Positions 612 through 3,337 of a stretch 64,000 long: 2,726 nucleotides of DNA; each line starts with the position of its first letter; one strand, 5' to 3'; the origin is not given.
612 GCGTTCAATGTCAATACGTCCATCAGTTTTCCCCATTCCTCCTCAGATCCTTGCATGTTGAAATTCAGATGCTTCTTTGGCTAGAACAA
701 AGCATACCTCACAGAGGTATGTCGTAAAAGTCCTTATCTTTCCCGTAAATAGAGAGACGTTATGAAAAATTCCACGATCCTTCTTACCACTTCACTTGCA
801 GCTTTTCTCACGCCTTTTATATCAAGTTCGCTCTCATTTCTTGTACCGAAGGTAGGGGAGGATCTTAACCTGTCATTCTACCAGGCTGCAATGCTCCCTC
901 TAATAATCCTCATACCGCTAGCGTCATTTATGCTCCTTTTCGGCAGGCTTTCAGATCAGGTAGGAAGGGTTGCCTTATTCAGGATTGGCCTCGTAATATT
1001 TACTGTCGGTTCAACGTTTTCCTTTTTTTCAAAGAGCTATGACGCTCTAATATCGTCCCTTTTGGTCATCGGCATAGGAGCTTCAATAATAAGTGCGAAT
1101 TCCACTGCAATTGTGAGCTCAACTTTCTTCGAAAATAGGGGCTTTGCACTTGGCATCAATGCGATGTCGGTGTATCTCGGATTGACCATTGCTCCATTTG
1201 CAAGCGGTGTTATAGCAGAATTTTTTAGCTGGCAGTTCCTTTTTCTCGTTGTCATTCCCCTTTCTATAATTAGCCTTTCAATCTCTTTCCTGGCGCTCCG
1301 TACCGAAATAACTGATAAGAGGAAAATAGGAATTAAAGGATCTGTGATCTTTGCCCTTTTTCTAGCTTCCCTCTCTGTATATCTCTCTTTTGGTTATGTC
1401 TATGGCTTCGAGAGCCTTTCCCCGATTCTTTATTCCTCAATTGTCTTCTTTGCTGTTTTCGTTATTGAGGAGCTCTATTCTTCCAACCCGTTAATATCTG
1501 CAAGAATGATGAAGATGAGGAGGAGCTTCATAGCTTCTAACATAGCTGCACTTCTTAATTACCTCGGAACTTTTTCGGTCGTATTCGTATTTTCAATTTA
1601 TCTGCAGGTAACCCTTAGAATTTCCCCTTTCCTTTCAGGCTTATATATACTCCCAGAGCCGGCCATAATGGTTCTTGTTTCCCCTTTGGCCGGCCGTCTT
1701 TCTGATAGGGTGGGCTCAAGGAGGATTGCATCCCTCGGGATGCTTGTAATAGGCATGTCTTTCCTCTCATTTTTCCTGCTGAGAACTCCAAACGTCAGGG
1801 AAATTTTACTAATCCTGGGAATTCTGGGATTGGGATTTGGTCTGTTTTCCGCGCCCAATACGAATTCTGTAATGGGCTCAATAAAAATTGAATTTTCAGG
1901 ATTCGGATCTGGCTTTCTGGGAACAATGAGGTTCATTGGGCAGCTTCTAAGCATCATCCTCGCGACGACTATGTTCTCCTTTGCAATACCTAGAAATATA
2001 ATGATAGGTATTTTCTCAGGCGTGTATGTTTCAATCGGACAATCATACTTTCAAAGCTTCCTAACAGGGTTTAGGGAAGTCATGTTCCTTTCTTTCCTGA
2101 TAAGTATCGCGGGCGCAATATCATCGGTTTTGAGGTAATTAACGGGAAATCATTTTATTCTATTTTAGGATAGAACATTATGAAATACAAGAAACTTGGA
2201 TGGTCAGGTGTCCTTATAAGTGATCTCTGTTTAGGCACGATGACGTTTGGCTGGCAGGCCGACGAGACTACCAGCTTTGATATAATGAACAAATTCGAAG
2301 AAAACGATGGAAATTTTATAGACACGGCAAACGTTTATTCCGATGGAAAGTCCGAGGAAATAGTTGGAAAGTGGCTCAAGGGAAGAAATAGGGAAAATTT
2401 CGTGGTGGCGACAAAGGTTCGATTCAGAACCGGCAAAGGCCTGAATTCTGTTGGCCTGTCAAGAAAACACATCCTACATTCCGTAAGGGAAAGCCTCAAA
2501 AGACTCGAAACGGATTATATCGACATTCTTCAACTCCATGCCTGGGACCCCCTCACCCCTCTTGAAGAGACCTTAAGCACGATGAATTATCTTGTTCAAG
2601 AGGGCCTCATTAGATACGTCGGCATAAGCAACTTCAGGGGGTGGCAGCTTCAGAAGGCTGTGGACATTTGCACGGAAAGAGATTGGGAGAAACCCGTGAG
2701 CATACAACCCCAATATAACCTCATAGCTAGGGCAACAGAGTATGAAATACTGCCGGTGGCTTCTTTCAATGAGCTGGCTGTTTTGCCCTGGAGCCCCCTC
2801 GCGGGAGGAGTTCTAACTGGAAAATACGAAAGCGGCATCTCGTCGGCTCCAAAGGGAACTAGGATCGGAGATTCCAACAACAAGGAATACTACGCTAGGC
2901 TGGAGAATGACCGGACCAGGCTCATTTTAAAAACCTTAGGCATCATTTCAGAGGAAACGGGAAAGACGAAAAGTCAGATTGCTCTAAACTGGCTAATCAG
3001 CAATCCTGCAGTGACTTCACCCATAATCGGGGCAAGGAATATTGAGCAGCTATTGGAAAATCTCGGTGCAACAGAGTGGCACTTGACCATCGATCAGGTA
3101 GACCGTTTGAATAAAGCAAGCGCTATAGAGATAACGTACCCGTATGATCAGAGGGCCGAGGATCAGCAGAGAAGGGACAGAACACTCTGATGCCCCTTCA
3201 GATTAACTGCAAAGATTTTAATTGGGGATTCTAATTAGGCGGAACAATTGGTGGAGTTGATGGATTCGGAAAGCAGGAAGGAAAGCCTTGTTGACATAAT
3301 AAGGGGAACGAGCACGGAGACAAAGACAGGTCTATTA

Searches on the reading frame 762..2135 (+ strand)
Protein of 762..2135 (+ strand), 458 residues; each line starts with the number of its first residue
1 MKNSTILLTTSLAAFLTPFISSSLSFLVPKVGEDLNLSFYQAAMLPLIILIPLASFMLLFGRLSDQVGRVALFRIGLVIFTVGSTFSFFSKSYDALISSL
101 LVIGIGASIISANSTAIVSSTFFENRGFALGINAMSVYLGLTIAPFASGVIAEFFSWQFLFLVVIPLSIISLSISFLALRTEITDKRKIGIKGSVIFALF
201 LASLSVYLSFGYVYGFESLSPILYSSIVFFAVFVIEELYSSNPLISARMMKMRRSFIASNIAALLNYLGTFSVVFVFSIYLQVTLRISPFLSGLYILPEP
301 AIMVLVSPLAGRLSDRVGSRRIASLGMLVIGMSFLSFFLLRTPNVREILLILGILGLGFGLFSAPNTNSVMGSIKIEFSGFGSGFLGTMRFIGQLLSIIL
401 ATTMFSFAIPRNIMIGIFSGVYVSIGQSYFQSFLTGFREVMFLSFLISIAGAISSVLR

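Call 8: search_protein_families(library=pfam, proteins=[window:762-2135:+], max_evalue=0.001)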
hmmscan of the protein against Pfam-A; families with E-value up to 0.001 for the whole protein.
window:762-2135:+ (458 aa): 1 family
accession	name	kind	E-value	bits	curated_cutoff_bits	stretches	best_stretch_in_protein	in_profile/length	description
PF07690.21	MFS_1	-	5.5e-39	134.5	33.4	1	11-397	2-346/347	Major Facilitator Superfamily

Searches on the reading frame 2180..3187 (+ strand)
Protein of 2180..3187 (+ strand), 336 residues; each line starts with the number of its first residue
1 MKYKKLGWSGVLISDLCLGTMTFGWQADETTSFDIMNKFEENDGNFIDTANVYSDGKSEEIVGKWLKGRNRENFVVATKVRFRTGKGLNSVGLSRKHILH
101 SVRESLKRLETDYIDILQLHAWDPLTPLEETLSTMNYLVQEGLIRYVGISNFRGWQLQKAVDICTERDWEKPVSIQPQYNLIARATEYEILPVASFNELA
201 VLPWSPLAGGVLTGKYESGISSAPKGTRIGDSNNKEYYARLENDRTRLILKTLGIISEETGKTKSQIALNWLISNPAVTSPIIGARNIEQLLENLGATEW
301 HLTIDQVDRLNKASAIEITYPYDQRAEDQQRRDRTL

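Call 8: search_protein_families(library=pfam, proteins=[window:2180-3187:+], max_evalue=0.001)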
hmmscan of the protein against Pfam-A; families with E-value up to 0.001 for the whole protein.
window:2180-3187:+ (336 aa): 1 family
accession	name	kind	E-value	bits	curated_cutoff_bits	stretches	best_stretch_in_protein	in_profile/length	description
PF00248.27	Aldo_ket_red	-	8.5e-78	261.8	24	1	16-313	2-289/291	Aldo/keto reductase family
